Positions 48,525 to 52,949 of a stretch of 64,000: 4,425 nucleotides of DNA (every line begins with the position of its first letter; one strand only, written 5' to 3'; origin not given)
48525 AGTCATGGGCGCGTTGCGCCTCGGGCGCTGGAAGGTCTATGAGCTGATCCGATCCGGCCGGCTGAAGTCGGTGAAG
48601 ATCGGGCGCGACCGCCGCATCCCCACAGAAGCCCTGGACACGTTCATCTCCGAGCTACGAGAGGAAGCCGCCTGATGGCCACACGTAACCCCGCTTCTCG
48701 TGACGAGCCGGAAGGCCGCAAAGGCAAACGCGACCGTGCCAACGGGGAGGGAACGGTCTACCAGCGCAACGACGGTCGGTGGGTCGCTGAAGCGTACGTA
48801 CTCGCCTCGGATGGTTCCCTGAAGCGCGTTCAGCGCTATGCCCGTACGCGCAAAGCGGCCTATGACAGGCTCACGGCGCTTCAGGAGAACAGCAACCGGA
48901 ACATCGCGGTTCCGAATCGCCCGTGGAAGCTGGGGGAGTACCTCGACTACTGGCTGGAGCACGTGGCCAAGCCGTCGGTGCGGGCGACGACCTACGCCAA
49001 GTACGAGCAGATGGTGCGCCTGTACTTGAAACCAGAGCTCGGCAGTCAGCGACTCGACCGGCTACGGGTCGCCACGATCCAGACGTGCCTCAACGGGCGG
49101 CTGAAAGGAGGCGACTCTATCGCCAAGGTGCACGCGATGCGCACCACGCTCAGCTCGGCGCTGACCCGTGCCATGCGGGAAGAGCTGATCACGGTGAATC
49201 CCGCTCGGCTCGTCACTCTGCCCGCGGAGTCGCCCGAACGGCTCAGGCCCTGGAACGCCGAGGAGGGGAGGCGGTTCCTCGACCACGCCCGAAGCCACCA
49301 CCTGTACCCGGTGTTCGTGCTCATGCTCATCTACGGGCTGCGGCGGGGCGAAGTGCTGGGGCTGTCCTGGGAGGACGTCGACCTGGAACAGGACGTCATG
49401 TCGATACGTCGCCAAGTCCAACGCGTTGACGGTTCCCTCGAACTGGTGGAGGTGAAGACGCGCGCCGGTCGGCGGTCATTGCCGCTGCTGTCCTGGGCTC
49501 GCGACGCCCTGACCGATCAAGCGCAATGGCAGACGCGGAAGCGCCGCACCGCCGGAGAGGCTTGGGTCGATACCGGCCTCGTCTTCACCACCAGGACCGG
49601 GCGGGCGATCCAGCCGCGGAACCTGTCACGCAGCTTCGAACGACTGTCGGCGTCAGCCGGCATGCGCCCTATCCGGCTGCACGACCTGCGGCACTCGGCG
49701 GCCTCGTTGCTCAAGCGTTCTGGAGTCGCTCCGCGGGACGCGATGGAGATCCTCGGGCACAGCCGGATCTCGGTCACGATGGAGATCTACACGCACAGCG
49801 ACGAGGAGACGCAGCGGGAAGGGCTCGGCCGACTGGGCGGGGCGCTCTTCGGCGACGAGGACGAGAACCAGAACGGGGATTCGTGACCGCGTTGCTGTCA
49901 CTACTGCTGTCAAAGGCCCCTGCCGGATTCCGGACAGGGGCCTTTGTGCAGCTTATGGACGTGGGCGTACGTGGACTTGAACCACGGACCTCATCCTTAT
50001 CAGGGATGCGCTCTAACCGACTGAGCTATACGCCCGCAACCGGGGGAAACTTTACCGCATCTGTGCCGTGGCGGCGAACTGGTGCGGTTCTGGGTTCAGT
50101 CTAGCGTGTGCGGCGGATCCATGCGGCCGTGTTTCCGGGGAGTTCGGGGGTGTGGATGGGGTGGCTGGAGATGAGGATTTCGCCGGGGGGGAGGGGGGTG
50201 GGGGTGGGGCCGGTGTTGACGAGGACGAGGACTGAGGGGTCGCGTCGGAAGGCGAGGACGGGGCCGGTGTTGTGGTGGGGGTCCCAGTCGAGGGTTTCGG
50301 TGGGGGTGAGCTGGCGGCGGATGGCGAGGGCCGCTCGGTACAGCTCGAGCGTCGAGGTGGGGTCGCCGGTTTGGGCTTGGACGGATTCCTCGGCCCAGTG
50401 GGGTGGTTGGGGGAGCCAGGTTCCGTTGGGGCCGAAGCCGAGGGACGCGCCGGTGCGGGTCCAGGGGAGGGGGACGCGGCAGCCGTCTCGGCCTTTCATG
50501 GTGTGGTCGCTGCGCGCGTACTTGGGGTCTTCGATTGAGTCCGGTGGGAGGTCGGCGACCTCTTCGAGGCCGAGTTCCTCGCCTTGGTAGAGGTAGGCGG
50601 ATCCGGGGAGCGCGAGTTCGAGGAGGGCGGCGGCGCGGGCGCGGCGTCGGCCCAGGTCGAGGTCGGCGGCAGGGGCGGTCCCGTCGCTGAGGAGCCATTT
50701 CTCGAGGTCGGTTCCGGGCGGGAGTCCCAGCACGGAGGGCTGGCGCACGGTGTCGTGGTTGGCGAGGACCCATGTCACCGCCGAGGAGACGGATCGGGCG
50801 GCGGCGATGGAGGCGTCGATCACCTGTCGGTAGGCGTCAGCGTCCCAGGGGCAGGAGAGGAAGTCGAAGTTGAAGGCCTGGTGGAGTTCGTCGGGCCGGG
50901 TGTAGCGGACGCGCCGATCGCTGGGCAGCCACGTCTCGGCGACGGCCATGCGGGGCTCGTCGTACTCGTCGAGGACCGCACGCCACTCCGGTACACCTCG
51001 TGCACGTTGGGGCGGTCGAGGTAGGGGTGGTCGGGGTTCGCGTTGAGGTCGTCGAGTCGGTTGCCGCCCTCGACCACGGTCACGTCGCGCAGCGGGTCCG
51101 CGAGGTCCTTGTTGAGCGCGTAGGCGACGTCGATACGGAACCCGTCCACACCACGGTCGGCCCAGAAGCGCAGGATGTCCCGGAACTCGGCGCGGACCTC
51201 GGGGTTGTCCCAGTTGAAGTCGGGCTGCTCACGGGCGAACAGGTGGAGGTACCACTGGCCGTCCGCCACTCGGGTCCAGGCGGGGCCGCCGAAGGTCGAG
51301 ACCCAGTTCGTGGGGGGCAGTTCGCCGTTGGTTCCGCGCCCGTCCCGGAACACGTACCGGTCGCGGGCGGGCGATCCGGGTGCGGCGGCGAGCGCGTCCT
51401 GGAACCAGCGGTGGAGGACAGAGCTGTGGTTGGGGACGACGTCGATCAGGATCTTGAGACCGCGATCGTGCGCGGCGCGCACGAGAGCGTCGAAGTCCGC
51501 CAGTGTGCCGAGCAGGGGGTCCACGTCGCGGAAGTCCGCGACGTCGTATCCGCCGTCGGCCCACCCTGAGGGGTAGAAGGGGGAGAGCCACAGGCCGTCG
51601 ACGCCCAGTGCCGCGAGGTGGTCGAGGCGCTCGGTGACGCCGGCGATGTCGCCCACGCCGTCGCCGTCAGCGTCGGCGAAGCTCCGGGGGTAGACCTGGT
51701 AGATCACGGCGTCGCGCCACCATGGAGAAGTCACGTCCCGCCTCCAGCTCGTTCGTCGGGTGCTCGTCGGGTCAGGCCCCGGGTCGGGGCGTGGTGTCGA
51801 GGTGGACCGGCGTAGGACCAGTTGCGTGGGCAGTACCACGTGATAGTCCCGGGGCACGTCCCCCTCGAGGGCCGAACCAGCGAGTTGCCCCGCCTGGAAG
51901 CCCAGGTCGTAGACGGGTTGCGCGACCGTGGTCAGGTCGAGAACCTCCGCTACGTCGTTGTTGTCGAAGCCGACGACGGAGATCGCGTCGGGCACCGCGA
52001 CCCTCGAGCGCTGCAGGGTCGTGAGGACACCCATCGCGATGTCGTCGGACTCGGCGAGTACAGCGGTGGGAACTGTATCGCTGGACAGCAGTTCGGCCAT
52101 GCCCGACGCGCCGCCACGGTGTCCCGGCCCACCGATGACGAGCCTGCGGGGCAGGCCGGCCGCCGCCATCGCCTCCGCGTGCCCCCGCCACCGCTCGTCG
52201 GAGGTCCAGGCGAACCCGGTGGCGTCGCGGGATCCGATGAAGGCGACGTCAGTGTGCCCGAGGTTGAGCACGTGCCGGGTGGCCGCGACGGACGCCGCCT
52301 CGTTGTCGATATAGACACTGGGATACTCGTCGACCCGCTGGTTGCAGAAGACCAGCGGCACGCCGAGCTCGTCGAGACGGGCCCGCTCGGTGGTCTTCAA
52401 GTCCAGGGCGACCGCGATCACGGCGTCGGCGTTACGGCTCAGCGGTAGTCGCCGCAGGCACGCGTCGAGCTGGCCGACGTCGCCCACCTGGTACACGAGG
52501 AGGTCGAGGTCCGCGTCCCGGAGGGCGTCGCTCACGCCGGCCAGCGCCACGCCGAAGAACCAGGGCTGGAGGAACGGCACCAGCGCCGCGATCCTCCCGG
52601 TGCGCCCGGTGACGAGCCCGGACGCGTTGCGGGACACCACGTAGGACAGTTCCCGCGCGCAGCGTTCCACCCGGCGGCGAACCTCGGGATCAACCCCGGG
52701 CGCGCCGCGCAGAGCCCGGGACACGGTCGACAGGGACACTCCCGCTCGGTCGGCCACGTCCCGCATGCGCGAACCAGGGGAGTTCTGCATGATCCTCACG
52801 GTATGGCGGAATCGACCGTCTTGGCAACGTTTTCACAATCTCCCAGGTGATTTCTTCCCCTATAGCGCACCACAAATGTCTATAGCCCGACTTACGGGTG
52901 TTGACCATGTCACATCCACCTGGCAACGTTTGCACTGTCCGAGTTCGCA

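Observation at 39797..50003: AICE-type integrative element inserted in tRNA-Ile(GAT)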

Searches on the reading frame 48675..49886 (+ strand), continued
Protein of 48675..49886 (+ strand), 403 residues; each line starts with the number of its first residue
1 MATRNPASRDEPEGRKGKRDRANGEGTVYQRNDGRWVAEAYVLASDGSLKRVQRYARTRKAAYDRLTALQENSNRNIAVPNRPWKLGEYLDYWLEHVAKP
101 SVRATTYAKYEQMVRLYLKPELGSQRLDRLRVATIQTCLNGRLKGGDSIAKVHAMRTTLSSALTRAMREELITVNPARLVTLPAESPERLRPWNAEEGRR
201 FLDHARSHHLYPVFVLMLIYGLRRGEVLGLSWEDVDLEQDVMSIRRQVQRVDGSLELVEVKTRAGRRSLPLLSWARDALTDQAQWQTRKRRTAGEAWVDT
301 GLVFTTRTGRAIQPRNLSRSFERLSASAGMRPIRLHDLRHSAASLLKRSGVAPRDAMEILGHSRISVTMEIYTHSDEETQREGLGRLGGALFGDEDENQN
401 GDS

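Call 35: find_encoding_contigs(protein=P0007, flank=10000, max_places=2)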
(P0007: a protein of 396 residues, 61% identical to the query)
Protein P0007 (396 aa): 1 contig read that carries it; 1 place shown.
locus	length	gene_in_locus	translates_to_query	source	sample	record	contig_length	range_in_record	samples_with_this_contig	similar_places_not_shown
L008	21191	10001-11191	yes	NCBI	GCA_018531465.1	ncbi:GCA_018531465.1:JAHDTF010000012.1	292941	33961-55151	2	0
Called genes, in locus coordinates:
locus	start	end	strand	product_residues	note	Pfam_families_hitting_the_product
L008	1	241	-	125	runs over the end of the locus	PF00903:Glyoxalase (weak), PF18029:Glyoxalase_6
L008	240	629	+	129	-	PF00589:Phage_integrase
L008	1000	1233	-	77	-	-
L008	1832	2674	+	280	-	PF01381:HTH_3, PF12844:HTH_19 (weak), PF13560:HTH_31, PF19054:DUF5753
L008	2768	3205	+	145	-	PF13581:HATPase_c_2, PF02518:HATPase_c (weak)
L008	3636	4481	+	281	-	PF04545:Sigma70_r4 (weak)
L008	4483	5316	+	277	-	PF13672:PP2C_2 (weak)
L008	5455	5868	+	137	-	-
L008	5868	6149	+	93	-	-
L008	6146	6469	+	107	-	-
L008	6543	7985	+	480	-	PF01580:FtsK_SpoIIIE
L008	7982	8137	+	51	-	-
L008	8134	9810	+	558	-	PF20199:RepSA, PF23343:REP_ORF2-G2P (weak)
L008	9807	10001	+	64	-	PF12728:HTH_17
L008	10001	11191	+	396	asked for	PF14659:Phage_int_SAM_3, PF00589:Phage_integrase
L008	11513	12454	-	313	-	PF12089:DUF3566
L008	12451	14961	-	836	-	PF00521:DNA_topoisoIV, PF03989:DNA_gyraseA_C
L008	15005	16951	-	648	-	PF02518:HATPase_c, PF00204:DNA_gyraseB, PF01751:Toprim, PF00986:DNA_gyraseB_C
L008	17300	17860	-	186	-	PF05258:DciA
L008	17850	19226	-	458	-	PF02463:SMC_N, PF13175:AAA_15 (weak), PF13476:AAA_23, PF13304:AAA_21 (faint)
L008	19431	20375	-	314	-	PF02826:2-Hacid_dh_C, PF03446:NAD_binding_2, PF03807:F420_oxidored (faint), PF00393:6PGD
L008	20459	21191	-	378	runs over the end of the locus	PF00712:DNA_pol3_beta, PF02767:DNA_pol3_beta_2, PF02768:DNA_pol3_beta_3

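Call 89: search_protein_families(library=phrogs, proteins=[window:48675-49886:+], max_evalue=0.001)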
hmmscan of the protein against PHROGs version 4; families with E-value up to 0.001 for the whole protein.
window:48675-49886:+ (403 aa): 9 families
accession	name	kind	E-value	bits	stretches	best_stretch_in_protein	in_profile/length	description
phrog_1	-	integration and excision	3.8e-72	245.4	1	28-399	116-459/611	integrase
phrog_216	-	integration and excision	2.7e-33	116.4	1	149-382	12-231/301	integrase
phrog_7685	-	integration and excision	4.2e-12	47.1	1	297-382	147-230/240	integrase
phrog_26960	-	unknown function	4.3e-10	41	1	33-157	15-141/146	-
phrog_37709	-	unknown function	9.2e-06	26.6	1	154-248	22-115/116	-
phrog_16880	-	DNA, RNA and nucleotide metabolism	0.0001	23.3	1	15-73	86-146/162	endonuclease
phrog_25190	-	integration and excision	0.00017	22.9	1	318-374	32-88/109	integrase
phrog_7244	-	integration and excision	0.0004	20.7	1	96-235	85-223/263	integrase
phrog_23783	-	integration and excision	0.00099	20.1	0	40-180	19-152/162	integrase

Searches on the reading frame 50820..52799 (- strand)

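Call 11: search_protein_families(library=pfam, proteins=[window:50820-52799:-], max_evalue=0.1)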
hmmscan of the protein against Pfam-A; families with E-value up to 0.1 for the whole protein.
window:50820-52799:- (659 aa): 8 families
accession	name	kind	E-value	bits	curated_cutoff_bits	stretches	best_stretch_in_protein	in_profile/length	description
PF00128.31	Alpha-amylase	-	6.8e-71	240.2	22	1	368-603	1-221/446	Alpha amylase, catalytic domain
PF13377.12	Peripla_BP_3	-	4e-28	99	26.5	1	175-333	2-167/167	Periplasmic binding protein-like domain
PF00532.27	Peripla_BP_1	-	4.6e-20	72.7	22.2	1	69-281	3-226/281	Periplasmic binding proteins and sugar binding domain of LacI family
PF00356.27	LacI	-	1.3e-13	50.9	27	1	12-54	2-44/46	Bacterial regulatory proteins, lacI family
PF13407.12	Peripla_BP_4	-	0.00018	21.6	35.1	1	81-313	12-256/258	Periplasmic binding protein domain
PF13412.12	HTH_24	-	0.0036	17.3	21.9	1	2-31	10-39/48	Winged helix-turn-helix DNA-binding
PF13560.12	HTH_31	-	0.0041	17.8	27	1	5-47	10-50/64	Helix-turn-helix domain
PF09339.16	HTH_IclR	-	0.014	15.6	22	1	7-31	15-40/52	IclR helix-turn-helix domain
